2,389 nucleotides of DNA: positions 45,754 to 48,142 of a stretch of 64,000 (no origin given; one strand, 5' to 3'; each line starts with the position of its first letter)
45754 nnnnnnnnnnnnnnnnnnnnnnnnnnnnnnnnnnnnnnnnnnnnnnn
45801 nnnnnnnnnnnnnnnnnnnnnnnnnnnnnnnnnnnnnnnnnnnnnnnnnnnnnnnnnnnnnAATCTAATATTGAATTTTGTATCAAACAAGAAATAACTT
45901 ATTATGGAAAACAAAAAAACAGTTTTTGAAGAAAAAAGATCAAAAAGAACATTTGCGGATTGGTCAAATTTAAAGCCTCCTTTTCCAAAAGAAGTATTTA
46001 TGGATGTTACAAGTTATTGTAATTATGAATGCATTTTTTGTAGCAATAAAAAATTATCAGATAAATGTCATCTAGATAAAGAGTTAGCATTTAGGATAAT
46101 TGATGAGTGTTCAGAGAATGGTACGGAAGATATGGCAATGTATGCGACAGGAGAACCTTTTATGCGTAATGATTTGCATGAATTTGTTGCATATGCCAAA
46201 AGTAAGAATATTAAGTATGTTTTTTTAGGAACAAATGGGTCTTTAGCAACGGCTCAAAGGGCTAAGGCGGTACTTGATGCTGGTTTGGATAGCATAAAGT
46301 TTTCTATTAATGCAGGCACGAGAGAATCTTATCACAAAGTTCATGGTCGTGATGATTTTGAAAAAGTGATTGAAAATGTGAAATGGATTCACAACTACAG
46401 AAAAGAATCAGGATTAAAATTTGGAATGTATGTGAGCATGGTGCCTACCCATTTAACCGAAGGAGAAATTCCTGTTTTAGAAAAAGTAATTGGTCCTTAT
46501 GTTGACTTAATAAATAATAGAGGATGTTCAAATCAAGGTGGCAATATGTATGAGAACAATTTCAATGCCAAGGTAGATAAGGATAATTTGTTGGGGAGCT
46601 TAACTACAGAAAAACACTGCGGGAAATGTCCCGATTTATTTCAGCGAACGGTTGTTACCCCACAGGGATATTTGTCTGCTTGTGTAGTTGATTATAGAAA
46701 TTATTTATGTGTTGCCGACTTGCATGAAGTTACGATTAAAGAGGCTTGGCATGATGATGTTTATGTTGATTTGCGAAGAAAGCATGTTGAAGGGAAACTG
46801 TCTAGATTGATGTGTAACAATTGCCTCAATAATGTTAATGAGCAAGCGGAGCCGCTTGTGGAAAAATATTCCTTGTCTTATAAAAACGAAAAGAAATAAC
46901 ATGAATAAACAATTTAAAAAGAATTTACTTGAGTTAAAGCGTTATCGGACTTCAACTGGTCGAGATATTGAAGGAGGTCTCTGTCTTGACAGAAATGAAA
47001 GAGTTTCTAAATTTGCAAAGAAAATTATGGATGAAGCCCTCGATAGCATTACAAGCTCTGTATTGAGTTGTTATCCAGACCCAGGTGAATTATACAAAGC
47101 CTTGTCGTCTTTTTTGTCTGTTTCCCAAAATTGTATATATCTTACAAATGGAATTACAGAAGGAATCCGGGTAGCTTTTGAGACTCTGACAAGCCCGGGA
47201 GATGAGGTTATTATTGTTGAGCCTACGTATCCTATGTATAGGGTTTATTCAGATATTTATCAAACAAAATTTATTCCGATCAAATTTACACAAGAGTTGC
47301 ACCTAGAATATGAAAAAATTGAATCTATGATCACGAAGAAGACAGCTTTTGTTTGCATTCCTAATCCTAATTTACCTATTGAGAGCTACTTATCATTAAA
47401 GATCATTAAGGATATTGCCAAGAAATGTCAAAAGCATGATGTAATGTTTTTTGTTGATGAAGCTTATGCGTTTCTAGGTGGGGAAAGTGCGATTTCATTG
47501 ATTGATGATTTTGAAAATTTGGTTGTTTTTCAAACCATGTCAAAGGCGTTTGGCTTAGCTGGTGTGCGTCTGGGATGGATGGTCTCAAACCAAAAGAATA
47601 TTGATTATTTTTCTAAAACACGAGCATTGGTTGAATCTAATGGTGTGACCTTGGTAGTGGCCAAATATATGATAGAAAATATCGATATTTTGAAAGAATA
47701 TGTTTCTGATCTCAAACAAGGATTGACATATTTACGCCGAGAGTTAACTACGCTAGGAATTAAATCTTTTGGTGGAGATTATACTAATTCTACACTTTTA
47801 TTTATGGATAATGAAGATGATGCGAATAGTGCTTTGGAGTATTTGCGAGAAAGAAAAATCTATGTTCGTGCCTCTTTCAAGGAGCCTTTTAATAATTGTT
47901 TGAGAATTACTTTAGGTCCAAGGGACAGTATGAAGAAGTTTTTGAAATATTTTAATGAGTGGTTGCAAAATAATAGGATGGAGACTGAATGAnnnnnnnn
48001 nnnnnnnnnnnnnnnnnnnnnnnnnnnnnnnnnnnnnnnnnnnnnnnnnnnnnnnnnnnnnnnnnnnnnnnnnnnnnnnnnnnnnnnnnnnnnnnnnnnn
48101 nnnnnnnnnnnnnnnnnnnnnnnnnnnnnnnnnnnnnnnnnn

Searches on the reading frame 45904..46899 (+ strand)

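Call 10: search_protein_families(library=pfam, proteins=[window:45904-46899:+], max_evalue=0.0001)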
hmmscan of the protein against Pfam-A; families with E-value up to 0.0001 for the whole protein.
window:45904-46899:+ (331 aa): 2 families
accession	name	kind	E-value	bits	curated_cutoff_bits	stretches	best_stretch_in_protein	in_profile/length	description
PF04055.27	Radical_SAM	-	1e-20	75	29.5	1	35-175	3-145/166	Radical SAM superfamily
PF13186.11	SPASM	-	7.5e-07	29.8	21.5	1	242-307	1-66/67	Iron-sulfur cluster-binding domain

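Call 23: search_protein_families(library=ncbifam, proteins=[window:45904-46899:+], max_evalue=0.00001)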
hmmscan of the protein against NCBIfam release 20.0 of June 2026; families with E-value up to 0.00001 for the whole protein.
window:45904-46899:+ (331 aa): 32 families (the best 25 are shown)
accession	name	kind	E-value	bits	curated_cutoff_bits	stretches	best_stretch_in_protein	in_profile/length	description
TIGR02668.1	moaA_archaeal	equivalog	1.5e-22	80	325.25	1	32-162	13-143/303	GTP 3',8-cyclase MoaA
TIGR04317.1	W_rSAM_matur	equivalog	4.4e-22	78.7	380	1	28-171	3-145/349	tungsten cofactor oxidoreductase radical SAM maturase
NF001199.0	PRK00164.2-1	equivalog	1.6e-20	73.5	231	1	33-161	16-144/308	GTP 3',8-cyclase MoaA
TIGR04311.1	rSAM_Geo_metal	subfamily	8.4e-19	67.9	400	1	27-173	1-151/423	radical SAM/SPASM family putative metalloenzyme maturase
TIGR04347.1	pseudo_SAM_Halo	equivalog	3.9e-17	62.6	525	1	31-175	40-184/390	TIGR04347 family pseudo-SAM/SPASM protein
TIGR04055.1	rSAM_NirJ2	equivalog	4.5e-17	62.6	500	1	34-178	5-145/326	putative heme d1 biosynthesis radical SAM protein NirJ2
TIGR02666.1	moaA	equivalog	8.8e-17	61.1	284.05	1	33-165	14-153/336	GTP 3',8-cyclase MoaA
TIGR04546.1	rSAM_ahbC_deAc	equivalog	6.9e-16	58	650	1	31-192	41-196/390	12,18-didecarboxysiroheme deacetylase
TIGR04054.1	rSAM_NirJ1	equivalog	5.7e-15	54.8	650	1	31-175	38-182/387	putative heme d1 biosynthesis radical SAM protein NirJ1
TIGR04545.1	rSAM_ahbD_hemeb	equivalog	5.9e-15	55.5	500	1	33-177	4-145/339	heme b synthase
TIGR02109.1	PQQ_syn_pqqE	equivalog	6.5e-15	54.9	381.35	1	27-165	5-144/358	pyrroloquinoline quinone biosynthesis protein PqqE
NF045574.1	sacti_mat_StsB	exception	1e-13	51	625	1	28-162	95-228/466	StsB family radical SAM/SPASM domain sactipeptide maturase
NF045646.2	rSAM_Se_TrsS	equivalog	4.3e-13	48.6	490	1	31-160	88-220/441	radical SAM (seleno)protein TrsS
TIGR04053.2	TIGR04053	equivalog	9e-13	48.2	395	1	28-165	7-148/366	TIGR04053 family radical SAM/SPASM domain-containing protein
NF050035.1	rSAM_WgK_link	exception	2.1e-12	46.7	650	1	28-166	8-147/367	radical SAM/SPASM peptide maturase WgkB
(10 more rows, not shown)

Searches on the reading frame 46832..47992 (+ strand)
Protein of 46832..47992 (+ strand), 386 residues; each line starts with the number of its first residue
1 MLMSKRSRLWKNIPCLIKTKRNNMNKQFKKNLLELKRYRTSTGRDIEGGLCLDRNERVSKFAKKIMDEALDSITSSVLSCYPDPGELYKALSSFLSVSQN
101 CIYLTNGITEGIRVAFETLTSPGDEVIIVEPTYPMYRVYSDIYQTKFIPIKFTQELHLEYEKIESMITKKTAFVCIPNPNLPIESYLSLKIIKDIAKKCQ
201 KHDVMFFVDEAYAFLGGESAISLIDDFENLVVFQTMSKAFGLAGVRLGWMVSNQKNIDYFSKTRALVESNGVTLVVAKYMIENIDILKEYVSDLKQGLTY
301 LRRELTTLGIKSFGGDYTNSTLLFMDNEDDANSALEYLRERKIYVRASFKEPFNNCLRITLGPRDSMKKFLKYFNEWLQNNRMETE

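Call 10: search_protein_families(library=pfam, proteins=[window:46832-47992:+], max_evalue=0.0001)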
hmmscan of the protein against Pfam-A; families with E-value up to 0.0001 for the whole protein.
window:46832-47992:+ (386 aa): 1 family
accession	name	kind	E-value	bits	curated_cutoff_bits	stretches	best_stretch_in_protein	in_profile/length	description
PF00155.27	Aminotran_1_2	-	2e-43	149.4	19.7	1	65-372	22-359/361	Aminotransferase class I and II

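Call 23: search_protein_families(library=ncbifam, proteins=[window:46832-47992:+], max_evalue=0.00001)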
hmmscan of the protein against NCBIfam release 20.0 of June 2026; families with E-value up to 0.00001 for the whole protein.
window:46832-47992:+ (386 aa): 64 families (the best 25 are shown)
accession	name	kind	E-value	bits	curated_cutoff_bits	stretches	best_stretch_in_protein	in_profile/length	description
TIGR01141.1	hisC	equivalog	3.8e-59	200.3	276.55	1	30-376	2-348/349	histidinol-phosphate transaminase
NF002877.0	PRK03317.1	equivalog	3.6e-40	137.9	409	1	50-382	34-371/374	histidinol-phosphate transaminase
NF003496.0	PRK05166.1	equivalog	5.7e-35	120.8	540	1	71-378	59-370/373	histidinol-phosphate transaminase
TIGR01140.1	L_thr_O3P_dcar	equivalog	3.1e-34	118.6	290.55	1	72-371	36-327/331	threonine-phosphate decarboxylase CobD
NF041364.1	GntC_guanitoxin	equivalog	6.1e-32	110.9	415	1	93-305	48-279/356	guanitoxin biosynthesis PLP-dependent (S)-gamma-hydroxy-L-arginine cyclodehydratase GntC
NF006014.0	PRK08153.1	equivalog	1.5e-31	109.6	510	1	79-381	63-367/370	pyridoxal phosphate-dependent aminotransferase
NF002878.0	PRK03321.1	subfamily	4.4e-31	107.9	374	1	25-379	2-350/352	histidinol-phosphate transaminase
NF005593.0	PRK07324.1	equivalog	5.6e-26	91.5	476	1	94-265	75-249/373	aminotransferase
NF006225.0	PRK08354.1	equivalog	6.1e-26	91.5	288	1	65-378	30-316/318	putative aminotransferase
NF005744.0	PRK07568.1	subfamily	2.2e-25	89.3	389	1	95-307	84-302/398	pyridoxal phosphate-dependent aminotransferase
NF005305.0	PRK06836.1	equivalog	3.5e-24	85.8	376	1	95-271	94-279/396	pyridoxal phosphate-dependent aminotransferase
NF006230.0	PRK08363.1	equivalog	3.8e-23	81.9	534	1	95-308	89-315/398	alanine aminotransferase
NF041091.1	asp_aminotase_Arch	equivalog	6.9e-23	81.1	550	1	95-313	83-307/376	aspartate aminotransferase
NF006580.0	PRK09105.1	subfamily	3.1e-22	78.9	444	1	46-379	46-372/375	pyridoxal phosphate-dependent aminotransferase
NF051461.1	pyoverd_PtaA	equivalog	6.3e-22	77.8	500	1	59-375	49-357/359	pyoverdine biosynthesis transaminase PtaA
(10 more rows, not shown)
